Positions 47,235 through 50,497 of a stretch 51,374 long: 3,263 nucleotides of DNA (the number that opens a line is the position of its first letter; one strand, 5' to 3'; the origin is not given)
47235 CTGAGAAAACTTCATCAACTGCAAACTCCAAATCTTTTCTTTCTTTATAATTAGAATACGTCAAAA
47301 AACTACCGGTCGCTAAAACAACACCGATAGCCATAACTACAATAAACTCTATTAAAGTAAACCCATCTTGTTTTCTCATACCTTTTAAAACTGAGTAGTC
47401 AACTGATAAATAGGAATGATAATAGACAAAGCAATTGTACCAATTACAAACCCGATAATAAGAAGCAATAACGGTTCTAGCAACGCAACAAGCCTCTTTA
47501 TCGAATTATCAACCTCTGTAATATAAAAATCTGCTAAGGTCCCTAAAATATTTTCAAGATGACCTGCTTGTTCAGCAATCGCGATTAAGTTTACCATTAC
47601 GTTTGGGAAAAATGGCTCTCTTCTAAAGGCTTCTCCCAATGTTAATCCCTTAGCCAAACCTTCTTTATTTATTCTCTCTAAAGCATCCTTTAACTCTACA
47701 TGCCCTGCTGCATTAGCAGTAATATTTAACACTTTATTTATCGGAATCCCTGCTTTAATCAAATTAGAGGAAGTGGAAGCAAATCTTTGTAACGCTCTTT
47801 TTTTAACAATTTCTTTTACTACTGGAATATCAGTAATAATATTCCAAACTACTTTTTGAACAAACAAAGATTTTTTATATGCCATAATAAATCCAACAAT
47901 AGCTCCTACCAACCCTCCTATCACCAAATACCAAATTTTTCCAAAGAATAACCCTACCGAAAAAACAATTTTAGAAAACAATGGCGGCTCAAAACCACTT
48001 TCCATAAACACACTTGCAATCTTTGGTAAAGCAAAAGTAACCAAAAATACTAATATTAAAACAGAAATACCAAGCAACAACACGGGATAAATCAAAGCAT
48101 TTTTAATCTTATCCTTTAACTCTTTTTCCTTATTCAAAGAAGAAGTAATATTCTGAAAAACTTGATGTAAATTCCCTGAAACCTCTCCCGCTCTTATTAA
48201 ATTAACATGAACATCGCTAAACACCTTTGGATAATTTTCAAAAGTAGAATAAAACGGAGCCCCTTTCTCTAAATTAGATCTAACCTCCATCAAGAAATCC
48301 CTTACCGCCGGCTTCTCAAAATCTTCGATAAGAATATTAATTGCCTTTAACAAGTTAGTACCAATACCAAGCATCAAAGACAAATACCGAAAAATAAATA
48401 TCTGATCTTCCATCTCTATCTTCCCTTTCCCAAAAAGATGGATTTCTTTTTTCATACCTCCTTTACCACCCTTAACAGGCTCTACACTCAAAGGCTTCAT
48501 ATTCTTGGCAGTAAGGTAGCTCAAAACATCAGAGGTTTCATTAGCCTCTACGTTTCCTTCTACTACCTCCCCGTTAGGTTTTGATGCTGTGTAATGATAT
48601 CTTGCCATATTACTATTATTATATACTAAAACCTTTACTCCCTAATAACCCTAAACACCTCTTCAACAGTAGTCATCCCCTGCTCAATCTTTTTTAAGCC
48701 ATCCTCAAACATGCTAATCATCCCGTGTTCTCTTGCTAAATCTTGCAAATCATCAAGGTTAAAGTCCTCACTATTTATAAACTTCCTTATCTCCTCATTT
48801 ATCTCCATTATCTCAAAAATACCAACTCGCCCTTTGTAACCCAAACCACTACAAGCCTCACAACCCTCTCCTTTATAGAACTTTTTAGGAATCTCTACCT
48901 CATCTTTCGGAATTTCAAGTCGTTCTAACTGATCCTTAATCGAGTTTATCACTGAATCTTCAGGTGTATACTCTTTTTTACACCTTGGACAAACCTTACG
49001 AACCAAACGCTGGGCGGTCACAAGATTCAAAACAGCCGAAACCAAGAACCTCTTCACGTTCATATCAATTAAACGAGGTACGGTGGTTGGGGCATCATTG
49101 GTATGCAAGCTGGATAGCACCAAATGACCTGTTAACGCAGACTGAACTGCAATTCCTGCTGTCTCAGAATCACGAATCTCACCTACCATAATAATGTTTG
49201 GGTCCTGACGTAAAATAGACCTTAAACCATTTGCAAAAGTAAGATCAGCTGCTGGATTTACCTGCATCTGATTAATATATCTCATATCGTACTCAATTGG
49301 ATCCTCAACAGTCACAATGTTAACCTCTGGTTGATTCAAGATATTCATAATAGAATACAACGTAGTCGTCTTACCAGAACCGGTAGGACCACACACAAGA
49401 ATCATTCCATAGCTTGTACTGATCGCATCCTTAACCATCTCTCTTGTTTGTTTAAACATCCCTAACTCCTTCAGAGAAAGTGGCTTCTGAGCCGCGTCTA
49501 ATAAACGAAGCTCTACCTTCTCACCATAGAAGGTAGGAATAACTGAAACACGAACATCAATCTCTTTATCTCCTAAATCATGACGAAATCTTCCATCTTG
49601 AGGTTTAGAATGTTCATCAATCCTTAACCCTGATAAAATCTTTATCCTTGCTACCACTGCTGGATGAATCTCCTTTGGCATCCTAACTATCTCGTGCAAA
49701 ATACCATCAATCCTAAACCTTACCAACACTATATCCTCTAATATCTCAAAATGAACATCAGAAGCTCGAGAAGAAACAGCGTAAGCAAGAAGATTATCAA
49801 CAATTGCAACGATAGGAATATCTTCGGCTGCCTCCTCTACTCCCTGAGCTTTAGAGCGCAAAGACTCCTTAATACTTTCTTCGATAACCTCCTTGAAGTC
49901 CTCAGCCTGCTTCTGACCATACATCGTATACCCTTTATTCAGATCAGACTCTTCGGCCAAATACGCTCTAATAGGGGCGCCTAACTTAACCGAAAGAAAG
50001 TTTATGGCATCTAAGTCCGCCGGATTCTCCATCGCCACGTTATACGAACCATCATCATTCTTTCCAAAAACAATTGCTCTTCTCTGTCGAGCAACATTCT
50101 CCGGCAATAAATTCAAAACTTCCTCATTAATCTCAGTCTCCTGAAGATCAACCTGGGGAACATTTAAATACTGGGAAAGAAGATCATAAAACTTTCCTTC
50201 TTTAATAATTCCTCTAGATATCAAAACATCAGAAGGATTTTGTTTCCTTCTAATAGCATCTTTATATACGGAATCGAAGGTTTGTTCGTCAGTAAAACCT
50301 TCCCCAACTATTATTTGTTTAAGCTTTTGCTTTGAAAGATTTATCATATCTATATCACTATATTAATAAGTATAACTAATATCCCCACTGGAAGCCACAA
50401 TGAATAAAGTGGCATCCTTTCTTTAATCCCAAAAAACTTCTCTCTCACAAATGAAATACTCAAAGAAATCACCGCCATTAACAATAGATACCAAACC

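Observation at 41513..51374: Type IV pilus-like operon carrying a membrane-anchored HerA/VirD4-type translocase and several unknown proteins instead of the usual accessory set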

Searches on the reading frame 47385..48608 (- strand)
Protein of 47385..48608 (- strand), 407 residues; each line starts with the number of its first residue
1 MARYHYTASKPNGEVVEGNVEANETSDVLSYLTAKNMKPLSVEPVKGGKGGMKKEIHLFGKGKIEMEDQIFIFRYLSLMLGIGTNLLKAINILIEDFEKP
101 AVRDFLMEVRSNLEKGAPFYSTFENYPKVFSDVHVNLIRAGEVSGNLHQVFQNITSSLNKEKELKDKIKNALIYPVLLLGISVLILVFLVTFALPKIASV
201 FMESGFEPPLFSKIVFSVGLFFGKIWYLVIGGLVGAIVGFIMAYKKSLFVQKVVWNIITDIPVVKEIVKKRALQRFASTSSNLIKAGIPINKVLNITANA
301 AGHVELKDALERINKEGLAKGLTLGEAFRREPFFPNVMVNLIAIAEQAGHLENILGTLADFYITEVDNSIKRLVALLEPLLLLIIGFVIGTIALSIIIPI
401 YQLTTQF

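Call 3: search_protein_families(library=pfam, proteins=[window:47385-48608:-], max_evalue=0.1)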
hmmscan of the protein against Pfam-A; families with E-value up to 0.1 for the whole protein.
window:47385-48608:- (407 aa): 2 families
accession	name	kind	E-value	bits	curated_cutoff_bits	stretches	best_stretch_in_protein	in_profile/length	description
PF00482.28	T2SSF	-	2.7e-51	173.2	25.2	2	73-195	2-125/125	Type II secretion system (T2SS), protein F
PF20721.2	C19orf12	-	0.099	12.9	30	0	216-257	54-94/163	C19orf12-like protein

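Call 4: search_protein_families(library=ncbifam, proteins=[window:47385-48608:-], max_evalue=0.1)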
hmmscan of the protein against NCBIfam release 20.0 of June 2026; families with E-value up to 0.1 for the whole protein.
window:47385-48608:- (407 aa): 6 families
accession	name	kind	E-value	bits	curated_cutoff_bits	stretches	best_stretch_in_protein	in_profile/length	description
TIGR02120.1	GspF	equivalog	1.1e-82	278.5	424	1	4-405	1-399/401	type II secretion system inner membrane protein GspF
NF052607.1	T4PiliAsmPilCThrm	equivalog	5.8e-71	239.7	700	1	1-405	1-402/406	type IV pilus assembly protein PilC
NF052606.1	T4PiliAsmPilCMyx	equivalog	2.9e-68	230.6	700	1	2-404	20-415/419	type IV pilus assembly protein PilC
NF047826.1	T3SSXpsF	equivalog_domain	1.5e-62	211.7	650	1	1-405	1-402/405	type II secretion system protein XpsF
NF007861.0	PRK10573.1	equivalog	8.7e-62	209.4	401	1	4-405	7-396/401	protein transport protein HofC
NF041012.2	T4P_ComGB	equivalog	2.8e-44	151.8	240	1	68-403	2-330/332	competence type IV pilus assembly protein ComGB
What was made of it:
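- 47385..48608 (-): PilC/GspF platform protein. Calls 3 and 4 (T2SSF 2.7e-51; GspF 1e-82).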

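Call 85: find_related_loci(query=window:47385-48608:-, collection=metagenome_contigs, flank=10000)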
Query window:47385-48608:- (407 aa) in metagenome_contigs; peptide patterns used: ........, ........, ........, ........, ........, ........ (x = any residue, [..] = any of these).
340 stretches matched a pattern; 4 encode a relative of the query (tblastn E <= 1e-3); 4 distinct loci.
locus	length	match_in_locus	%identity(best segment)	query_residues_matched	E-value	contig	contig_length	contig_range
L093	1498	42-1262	97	1-407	0e+0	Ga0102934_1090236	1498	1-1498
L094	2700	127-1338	76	1-407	0e+0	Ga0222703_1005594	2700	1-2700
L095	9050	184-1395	76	1-407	0e+0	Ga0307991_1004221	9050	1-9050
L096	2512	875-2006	73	1-407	4e-147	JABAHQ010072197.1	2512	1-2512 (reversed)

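Call 87: find_homologous_proteins(query=window:47385-48608:-, max_evalue=1e-20)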
Query window:47385-48608:- (407 aa): 1697 proteins with E <= 1e-20 among 8000 candidates; the best 120 are listed.
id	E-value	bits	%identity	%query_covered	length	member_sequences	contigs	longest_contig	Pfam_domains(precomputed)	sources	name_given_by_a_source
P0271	1.1e-257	872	100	100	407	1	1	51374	PF00482.29,PF28597.1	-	-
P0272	1.9e-249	845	97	100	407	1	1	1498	PF00482.29,PF28597.1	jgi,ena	-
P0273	3.0e-216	736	83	100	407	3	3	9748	PF00482.29,PF28597.1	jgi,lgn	jgi:type IV pilus assembly protein PilC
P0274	1.4e-208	711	79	100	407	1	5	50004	PF00482.29,PF28597.1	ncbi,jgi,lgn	jgi:type IV pilus assembly protein PilC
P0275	1.1e-202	691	78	100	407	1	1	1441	PF00482.29,PF28597.1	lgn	-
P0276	4.4e-201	686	77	100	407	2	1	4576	PF00482.29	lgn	-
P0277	1.4e-198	678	76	100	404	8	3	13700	PF00482.29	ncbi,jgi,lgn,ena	-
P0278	1.0e-178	612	69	100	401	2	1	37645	PF00482.29,PF28597.1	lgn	-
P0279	2.0e-177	608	68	100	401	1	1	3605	PF00482.29,PF28597.1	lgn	-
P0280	1.9e-176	605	68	100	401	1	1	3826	PF00482.29,PF28597.1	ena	-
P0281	4.3e-174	597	66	100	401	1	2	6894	PF00482.29,PF28597.1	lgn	-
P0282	1.3e-173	595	66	100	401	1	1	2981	PF00482.29,PF28597.1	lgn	-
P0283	1.0e-172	593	68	99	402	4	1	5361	PF00482.29,PF28597.1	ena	-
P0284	2.8e-171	588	65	100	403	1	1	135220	PF00482.29,PF28597.1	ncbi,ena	-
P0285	7.0e-171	586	66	100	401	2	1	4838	PF00482.29,PF28597.1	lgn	-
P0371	3.0e-149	515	59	100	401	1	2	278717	PF00482.29,PF28597.1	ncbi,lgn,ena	-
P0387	4.4e-147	508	59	100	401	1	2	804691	PF00482.29,PF28597.1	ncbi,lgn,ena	-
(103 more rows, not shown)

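Call 88: find_encoding_contigs(protein=P0387, flank=9000, max_places=1)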
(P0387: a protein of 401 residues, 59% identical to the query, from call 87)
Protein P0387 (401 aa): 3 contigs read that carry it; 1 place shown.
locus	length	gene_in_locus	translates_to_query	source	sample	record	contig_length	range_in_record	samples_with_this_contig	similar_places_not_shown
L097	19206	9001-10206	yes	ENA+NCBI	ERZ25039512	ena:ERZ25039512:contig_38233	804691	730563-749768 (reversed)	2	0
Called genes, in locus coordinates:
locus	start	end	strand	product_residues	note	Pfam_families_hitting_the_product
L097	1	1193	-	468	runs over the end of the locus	PF13406:SLT_2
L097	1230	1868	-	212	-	PF01386:Ribosomal_L25p, PF14693:Ribosomal_TL5_C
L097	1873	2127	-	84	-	PF01197:Ribosomal_L31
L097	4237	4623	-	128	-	-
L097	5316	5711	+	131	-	PF00072:Response_reg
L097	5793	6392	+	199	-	PF07963:N_methyl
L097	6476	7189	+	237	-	PF07963:N_methyl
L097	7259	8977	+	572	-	PF05157:MshEN, PF00437:T2SSE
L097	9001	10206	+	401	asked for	PF28597:T2SSF_N (weak), PF00482:T2SSF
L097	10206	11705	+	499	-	-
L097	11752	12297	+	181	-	-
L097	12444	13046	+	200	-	PF10502:Peptidase_S26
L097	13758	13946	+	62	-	-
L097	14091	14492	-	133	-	-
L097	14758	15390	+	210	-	PF01135:PCMT, PF13847:Methyltransf_31 (weak)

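Call 89: find_encoding_contigs(protein=P0371, flank=9000, max_places=1)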
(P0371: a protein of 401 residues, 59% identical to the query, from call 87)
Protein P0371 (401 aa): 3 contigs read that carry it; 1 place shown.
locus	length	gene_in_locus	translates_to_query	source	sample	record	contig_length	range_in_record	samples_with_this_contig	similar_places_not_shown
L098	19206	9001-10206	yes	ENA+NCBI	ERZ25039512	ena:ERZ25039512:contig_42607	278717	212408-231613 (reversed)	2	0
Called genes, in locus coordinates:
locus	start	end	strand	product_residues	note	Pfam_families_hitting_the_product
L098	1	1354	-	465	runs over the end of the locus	PF08614:ATG16 (weak), PF13406:SLT_2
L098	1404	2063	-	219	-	PF01386:Ribosomal_L25p, PF14693:Ribosomal_TL5_C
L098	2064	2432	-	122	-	PF01197:Ribosomal_L31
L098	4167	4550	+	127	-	PF00072:Response_reg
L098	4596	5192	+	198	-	PF07963:N_methyl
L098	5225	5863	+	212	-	PF07963:N_methyl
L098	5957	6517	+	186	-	-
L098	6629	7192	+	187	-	-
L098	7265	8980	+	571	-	PF05157:MshEN, PF00437:T2SSE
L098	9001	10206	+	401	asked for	PF28597:T2SSF_N (weak), PF00482:T2SSF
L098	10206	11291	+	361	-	PF07963:N_methyl, PF13385:Laminin_G_3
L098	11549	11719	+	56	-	PF00471:Ribosomal_L33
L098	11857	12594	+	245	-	PF01135:PCMT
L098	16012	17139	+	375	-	PF00162:PGK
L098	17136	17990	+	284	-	PF02272:DHHA1 (weak)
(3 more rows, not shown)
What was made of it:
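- In two of them pilB/pilC lie elsewhere on the same contig, behind about 17 kb of housekeeping genes (calls 88, 89).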

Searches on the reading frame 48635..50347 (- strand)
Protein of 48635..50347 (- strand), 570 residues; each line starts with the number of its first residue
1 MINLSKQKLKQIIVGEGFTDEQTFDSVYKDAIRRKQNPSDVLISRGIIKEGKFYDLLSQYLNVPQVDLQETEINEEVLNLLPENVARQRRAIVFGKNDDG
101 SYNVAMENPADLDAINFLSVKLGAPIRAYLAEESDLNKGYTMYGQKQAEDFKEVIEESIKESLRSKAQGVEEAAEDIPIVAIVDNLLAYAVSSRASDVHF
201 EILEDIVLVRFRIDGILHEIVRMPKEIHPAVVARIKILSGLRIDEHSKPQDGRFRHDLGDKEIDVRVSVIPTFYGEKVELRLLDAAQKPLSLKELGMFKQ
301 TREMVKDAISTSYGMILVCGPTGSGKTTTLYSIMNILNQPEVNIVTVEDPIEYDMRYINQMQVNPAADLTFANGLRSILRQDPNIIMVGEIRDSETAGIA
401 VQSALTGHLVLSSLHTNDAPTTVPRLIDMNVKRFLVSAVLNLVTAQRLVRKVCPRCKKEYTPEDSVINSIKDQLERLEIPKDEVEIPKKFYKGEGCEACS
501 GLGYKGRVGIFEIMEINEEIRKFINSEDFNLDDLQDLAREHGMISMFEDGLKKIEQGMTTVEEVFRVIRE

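Call 3: search_protein_families(library=pfam, proteins=[window:48635-50347:-], max_evalue=0.1)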
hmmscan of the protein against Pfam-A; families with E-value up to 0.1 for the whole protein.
window:48635-50347:- (570 aa): 32 families (the best 25 are shown)
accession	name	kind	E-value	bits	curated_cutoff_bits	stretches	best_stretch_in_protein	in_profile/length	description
PF00437.27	T2SSE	-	9.2e-127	423.1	24.9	1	173-566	2-370/370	Type II/IV secretion system protein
PF05157.20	MshEN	-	1.5e-12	47.7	23.1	1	61-146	1-86/90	MshEN domain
PF13401.12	AAA_22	-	0.00012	22.8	27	1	313-350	5-42/130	AAA domain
PF00485.24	PRK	-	0.0013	19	22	1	316-349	2-35/196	Phosphoribulokinase / Uridine kinase family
PF13191.12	AAA_16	-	0.0017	19.3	32.6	1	303-357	14-66/167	AAA ATPase domain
PF25199.1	nSTAND_NTPase5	-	0.0023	18.2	34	1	304-354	28-83/145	Novel STAND NTPase 5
PF20720.3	nSTAND3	-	0.0029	17.8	27.2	1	311-354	15-58/155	Novel STAND NTPase 3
PF13476.12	AAA_23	-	0.0051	17.9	27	1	312-339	18-45/201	AAA domain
PF13604.12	AAA_30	-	0.0057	16.8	27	1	302-343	7-48/191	AAA domain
PF13555.12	AAA_29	-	0.0098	16.1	27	1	313-338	22-47/61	P-loop containing region of AAA domain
PF00005.33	ABC_tran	-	0.011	16.8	25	1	316-353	14-51/137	ABC transporter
PF16796.11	Microtub_bd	-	0.013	15.8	27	0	297-338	75-111/155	Microtubule binding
PF12775.13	AAA_7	-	0.013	15.4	25.8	1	309-346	29-66/181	P-loop containing dynein motor region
PF13245.12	AAA_19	-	0.014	16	25.1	1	312-341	10-39/134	AAA domain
PF13671.12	AAA_33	-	0.017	15.9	27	1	315-361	1-42/143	AAA domain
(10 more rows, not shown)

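Call 4: search_protein_families(library=ncbifam, proteins=[window:48635-50347:-], max_evalue=0.1)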
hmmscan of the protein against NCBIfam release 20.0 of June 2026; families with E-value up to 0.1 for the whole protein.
window:48635-50347:- (570 aa): 40 families (the best 25 are shown)
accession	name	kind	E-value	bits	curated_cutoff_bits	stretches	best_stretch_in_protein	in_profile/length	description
TIGR02538.1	type_IV_pilB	equivalog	8.5e-166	552.9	675.65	1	8-568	1-562/564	type IV-A pilus assembly ATPase PilB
TIGR02533.1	type_II_gspE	equivalog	9.5e-159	529.1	630.25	1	81-567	4-485/486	type II secretion system ATPase GspE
NF053534.1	T4PilAsmATPsTfpB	equivalog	3.9e-135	451.5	850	1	127-568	153-582/584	type IV pilus assembly ATPase TfpB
NF007755.0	PRK10436.1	equivalog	8.5e-132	440.1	617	1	155-568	67-459/465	type II secretion system protein GspE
NF041000.1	ATPase_ComGA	equivalog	6.1e-73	245.1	300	1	185-450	2-266/267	competence type IV pilus ATPase ComGA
TIGR01420.1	pilT_fam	subfamily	3.3e-51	174.5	319.1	1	184-451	3-270/343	PilT/PilU family type 4a pilus ATPase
TIGR02525.1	plasmid_TraJ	equivalog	8.7e-27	94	368.3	1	307-432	143-275/372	plasmid transfer ATPase TraJ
TIGR02524.1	dot_icm_DotB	equivalog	5.9e-22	78.3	463.3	1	235-441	64-271/358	Dot/Icm type IV secretion system ATPase DotB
NF058587.1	archaellum_moto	equivalog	4.4e-19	68.6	550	1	286-428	245-395/527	archaellum flagellar ATPase motor FlaI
TIGR02788.1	VirB11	equivalog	4.5e-16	58.8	249.95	1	291-450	123-285/308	P-type DNA transfer ATPase VirB11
TIGR02782.1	TrbB_P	equivalog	1.2e-13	51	304.55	1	298-429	122-254/303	P-type conjugative transfer ATPase TrbB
NF010469.0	PRK13894.1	subfamily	2.4e-13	50.1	508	1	297-427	134-265/320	conjugal transfer ATPase TrbB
NF010407.0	PRK13833.1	subfamily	2.3e-12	47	499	1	297-428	129-261/323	conjugal transfer protein TrbB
TIGR03819.1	heli_sec_ATPase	hypoth_equivalog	3.1e-12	46.4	373.15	1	231-424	99-294/340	TadA family conjugal transfer-associated ATPase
NF012033.0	PRK15489.1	equivalog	4e-10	38.5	537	1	6-148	490-631/703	glycosyl transferase family protein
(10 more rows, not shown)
